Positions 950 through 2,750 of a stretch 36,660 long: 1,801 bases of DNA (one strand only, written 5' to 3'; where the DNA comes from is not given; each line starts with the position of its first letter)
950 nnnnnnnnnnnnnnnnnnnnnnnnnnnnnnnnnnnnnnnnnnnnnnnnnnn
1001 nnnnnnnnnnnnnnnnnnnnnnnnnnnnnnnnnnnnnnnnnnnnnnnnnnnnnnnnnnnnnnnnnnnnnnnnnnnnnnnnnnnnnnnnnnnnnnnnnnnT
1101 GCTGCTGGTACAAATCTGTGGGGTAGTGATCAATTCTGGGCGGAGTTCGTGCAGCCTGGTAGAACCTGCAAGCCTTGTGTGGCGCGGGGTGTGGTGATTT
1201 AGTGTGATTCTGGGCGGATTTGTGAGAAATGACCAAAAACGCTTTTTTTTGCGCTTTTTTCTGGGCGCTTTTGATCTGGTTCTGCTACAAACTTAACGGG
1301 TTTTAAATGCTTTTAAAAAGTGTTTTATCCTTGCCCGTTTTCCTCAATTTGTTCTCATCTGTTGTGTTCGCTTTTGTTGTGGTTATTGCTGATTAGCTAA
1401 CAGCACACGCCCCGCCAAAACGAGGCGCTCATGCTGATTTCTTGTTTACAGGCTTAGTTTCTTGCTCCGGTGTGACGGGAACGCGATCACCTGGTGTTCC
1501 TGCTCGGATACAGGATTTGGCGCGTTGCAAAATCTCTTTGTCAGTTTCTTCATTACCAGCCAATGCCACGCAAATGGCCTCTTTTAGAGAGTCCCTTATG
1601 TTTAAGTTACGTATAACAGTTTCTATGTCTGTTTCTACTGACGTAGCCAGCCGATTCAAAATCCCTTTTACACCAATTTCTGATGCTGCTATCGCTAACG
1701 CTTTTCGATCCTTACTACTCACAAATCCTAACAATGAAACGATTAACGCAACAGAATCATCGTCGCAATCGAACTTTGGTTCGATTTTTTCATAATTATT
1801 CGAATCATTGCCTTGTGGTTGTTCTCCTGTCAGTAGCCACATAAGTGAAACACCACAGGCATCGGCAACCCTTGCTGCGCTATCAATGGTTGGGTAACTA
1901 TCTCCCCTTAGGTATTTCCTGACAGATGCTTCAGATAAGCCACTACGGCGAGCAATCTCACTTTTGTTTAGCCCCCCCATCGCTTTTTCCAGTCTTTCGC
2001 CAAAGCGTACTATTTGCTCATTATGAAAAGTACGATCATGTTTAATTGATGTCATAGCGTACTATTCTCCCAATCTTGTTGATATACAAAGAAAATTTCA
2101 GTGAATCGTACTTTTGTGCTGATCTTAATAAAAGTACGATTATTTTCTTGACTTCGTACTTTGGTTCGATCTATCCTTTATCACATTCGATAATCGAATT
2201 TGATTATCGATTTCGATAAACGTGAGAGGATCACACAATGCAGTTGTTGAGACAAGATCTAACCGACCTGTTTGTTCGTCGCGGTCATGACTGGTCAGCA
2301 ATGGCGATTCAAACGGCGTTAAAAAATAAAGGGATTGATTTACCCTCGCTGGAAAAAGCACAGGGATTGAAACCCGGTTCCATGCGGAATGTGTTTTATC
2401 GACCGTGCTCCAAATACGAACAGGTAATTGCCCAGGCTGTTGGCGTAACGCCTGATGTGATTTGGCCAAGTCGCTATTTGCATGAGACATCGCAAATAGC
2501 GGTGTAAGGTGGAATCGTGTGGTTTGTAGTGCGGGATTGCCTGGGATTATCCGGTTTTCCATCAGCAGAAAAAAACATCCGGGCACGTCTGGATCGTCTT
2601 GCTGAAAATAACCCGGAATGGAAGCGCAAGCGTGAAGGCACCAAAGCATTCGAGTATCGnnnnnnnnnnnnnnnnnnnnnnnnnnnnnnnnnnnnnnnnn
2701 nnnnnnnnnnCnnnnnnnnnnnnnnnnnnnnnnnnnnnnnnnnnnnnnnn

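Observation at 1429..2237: XRE-type repressor with non-peptidase C-terminal domain and a repeat-dense operator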

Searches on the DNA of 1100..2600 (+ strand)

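Call 5: search_dna_similar(query=window:1100-2600:+, collection=phages, mode=near)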
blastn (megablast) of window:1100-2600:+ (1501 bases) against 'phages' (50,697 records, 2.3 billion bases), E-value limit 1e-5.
No match.

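Call 7: search_dna_similar(query=window:1100-2600:+, collection=ecoli_genomes, mode=near, max_rows=20)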
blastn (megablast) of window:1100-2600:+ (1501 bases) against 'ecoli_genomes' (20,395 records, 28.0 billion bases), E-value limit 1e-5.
Records with a match: 59; places in all: 62; records where one place covers at least 80% of the query: 8.
Genomes with a match: 59 of 5426; with a place that covers at least 80% of the query: 8. Places per genome that has any: lowest 1, median 1, highest 2. On chromosomes: 60 places; on plasmids: 2.
Best place of each record, by identity: 95-99% 8; 90-95% 29; 80-90% 3; 60-80% 19.
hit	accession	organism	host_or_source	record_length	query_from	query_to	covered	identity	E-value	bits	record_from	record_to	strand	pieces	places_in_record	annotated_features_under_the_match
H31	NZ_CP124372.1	Escherichia coli strain AVS0151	environmental: river near WWTP effluent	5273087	18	1501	99%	97.2%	0e+0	2508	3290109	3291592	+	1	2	helix-turn-helix domain-containing protein (x2) | Mu transposase C-terminal domain-containing protein | arylsulfatase-activating aslB domain protein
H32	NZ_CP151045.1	Escherichia coli strain 20KM0223N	Dog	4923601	18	1501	99%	97.0%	0e+0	2492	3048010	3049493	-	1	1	helix-turn-helix domain-containing protein (x2) | Mu transposase C-terminal domain-containing protein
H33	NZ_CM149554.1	Escherichia coli strain MEI148-20EC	Soil surface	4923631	18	1501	99%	97.0%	0e+0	2492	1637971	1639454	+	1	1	helix-turn-helix domain-containing protein (x2) | Mu transposase C-terminal domain-containing protein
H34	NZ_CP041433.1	Escherichia coli strain STEC313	Raw beef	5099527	18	1501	99%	96.8%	0e+0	2479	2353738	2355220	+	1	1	helix-turn-helix domain-containing protein (x2) | Mu transposase C-terminal domain-containing protein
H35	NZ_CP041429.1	Escherichia coli strain STEC367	Raw mutton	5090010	18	1501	99%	96.8%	0e+0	2479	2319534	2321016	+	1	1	helix-turn-helix domain-containing protein (x2) | Mu transposase C-terminal domain-containing protein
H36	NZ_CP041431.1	Escherichia coli strain STEC316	Raw beef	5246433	18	1501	99%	96.8%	0e+0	2473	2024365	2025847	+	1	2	helix-turn-helix domain-containing protein (x2) | Mu transposase C-terminal domain-containing protein | phage holin family protein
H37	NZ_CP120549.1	Escherichia coli strain B1172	Homo sapiens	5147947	18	1501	99%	96.8%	0e+0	2473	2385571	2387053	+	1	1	helix-turn-helix domain-containing protein (x2) | Mu transposase C-terminal domain-containing protein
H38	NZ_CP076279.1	Escherichia coli strain SA53-3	Bubalus bubalis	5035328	14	1349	89%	96.5%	0e+0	2206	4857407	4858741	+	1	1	helix-turn-helix domain-containing protein (x2) | ytfQ: galactofuranose ABC transporter substrate-binding protein YtfQ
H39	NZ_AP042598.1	Escherichia coli strain OkiPb01701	bovine feces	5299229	18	1501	67%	94.5%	0e+0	1547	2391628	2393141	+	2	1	helix-turn-helix domain-containing protein (x2) | Mu transposase C-terminal domain-containing protein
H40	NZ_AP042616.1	Escherichia coli strain OkiPb01703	bovine feces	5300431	18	1501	67%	94.5%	0e+0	1547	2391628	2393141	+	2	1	helix-turn-helix domain-containing protein (x2) | Mu transposase C-terminal domain-containing protein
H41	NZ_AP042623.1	Escherichia coli strain OkiPb01704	bovine feces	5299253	18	1501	67%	94.5%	0e+0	1547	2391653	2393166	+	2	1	helix-turn-helix domain-containing protein (x2) | Mu transposase C-terminal domain-containing protein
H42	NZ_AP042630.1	Escherichia coli strain OkiPb01705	bovine feces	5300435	18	1501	67%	94.5%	0e+0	1547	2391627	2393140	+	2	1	helix-turn-helix domain-containing protein (x2) | Mu transposase C-terminal domain-containing protein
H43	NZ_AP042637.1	Escherichia coli strain OkiPb01706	bovine feces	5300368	18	1501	67%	94.5%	0e+0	1547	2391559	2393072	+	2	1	helix-turn-helix domain-containing protein (x2) | Mu transposase C-terminal domain-containing protein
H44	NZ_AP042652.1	Escherichia coli strain OkiPb01708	bovine feces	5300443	18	1501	67%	94.5%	0e+0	1547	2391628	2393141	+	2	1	helix-turn-helix domain-containing protein (x2) | Mu transposase C-terminal domain-containing protein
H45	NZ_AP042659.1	Escherichia coli strain OkiPb01709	bovine feces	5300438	18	1501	67%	94.5%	0e+0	1547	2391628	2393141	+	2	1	helix-turn-helix domain-containing protein (x2) | Mu transposase C-terminal domain-containing protein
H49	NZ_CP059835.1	Escherichia coli strain tcmA_3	swine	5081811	18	503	32%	94.2%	0e+0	743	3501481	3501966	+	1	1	helix-turn-helix domain-containing protein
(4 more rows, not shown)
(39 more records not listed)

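Call 28: get_annotated_region(hit=H49, flank=4500)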
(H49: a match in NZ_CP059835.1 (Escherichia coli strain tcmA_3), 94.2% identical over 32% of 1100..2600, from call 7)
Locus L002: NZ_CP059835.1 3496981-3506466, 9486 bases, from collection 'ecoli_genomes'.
description: Escherichia coli strain tcmA_3 chromosome, complete genome
organism: Escherichia coli strain tcmA_3 (NCBI taxid 562)
replicon: chromosome; assembly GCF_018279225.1
host: swine; source: liver; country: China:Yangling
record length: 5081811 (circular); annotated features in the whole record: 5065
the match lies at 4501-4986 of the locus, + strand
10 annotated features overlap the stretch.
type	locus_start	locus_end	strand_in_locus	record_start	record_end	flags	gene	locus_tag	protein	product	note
CDS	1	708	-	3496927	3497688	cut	adiY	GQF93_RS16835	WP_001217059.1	DNA-binding transcriptional activator AdiY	-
CDS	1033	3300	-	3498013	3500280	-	adiA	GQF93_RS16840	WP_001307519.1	arginine decarboxylase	-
CDS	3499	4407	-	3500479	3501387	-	melR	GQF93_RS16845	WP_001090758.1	transcriptional regulator MelR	-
CDS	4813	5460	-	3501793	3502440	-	-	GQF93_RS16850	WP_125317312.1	helix-turn-helix domain-containing protein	-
CDS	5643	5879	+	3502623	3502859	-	-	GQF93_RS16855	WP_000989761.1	helix-turn-helix domain-containing protein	-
CDS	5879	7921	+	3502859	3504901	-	-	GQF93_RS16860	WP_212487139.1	Mu transposase C-terminal domain-containing protein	-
CDS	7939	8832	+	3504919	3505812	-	-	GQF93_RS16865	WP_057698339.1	AAA family ATPase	-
CDS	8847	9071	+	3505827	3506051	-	-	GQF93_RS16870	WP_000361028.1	hypothetical protein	-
CDS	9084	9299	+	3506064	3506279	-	-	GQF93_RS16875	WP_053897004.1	hypothetical protein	-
CDS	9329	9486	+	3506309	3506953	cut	-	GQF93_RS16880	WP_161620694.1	DUF3164 family protein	-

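Call 29: get_annotated_region(hit=H39, flank=3500)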
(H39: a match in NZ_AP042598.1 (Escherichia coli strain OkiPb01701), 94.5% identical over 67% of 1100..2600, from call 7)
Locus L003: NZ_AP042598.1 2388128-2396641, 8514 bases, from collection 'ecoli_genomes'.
description: Escherichia coli strain OkiPb01701 chromosome, complete genome
organism: Escherichia coli strain OkiPb01701 (NCBI taxid 562)
replicon: chromosome; assembly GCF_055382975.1
host: -; source: bovine feces; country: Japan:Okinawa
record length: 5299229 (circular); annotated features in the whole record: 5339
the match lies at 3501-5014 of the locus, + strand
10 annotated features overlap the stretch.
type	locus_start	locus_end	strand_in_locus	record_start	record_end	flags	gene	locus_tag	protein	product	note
CDS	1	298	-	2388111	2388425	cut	fliE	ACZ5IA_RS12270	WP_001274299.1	flagellar hook-basal body complex protein FliE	-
CDS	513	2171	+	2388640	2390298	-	fliF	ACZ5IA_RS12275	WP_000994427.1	flagellar basal-body MS-ring/collar protein FliF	-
CDS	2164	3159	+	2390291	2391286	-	fliG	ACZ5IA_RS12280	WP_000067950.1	flagellar motor switch protein FliG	-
CDS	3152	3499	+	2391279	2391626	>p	-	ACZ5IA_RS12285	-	FliH/SctL family protein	incomplete; partial in the middle of a contig; missing C-terminus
CDS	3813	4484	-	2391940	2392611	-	-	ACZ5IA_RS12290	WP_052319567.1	helix-turn-helix domain-containing protein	-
CDS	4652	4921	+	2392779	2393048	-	-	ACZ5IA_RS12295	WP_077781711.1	helix-turn-helix domain-containing protein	-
CDS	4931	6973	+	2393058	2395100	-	-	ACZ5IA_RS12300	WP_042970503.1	Mu transposase C-terminal domain-containing protein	-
CDS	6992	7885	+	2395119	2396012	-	-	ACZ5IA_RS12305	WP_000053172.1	AAA family ATPase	-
CDS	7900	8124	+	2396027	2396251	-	-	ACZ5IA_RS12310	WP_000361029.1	hypothetical protein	-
CDS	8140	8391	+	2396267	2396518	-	-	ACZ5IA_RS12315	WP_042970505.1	hypothetical protein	-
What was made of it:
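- Homologous elements sit at different chromosomal sites in other E. coli, starting at window position 1117 (calls 7, 28, 29).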

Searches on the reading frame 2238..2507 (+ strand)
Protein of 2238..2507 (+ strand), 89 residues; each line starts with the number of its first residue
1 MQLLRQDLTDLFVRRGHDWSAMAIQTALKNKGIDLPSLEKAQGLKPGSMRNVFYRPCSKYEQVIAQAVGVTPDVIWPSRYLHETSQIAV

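Call 3: search_protein_families(library=pfam, proteins=[window:2238-2507:+], max_evalue=1)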
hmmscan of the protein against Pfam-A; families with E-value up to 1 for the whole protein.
window:2238-2507:+ (89 aa): 2 families
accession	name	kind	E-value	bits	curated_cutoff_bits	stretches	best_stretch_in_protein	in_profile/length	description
PF13693.12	HTH_35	-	1.1e-19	70.6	25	1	18-87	1-70/75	Winged helix-turn-helix DNA-binding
PF02631.22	RecX_HTH2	-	0.044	14.5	26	1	15-34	15-34/42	RecX, second three-helix domain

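Call 4: search_protein_families(library=phrogs, proteins=[window:2238-2507:+], max_evalue=0.01)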
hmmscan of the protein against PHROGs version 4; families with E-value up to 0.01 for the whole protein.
window:2238-2507:+ (89 aa): 1 family
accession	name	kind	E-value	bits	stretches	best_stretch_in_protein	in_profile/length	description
phrog_769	-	transcription regulation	2.6e-25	89.2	1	12-86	4-78/89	transcriptional repressor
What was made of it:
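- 2238..2507 (+): ner (Cro-like early regulator). PF13693 at E 1e-19 and phrog_769 (calls 3, 4).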
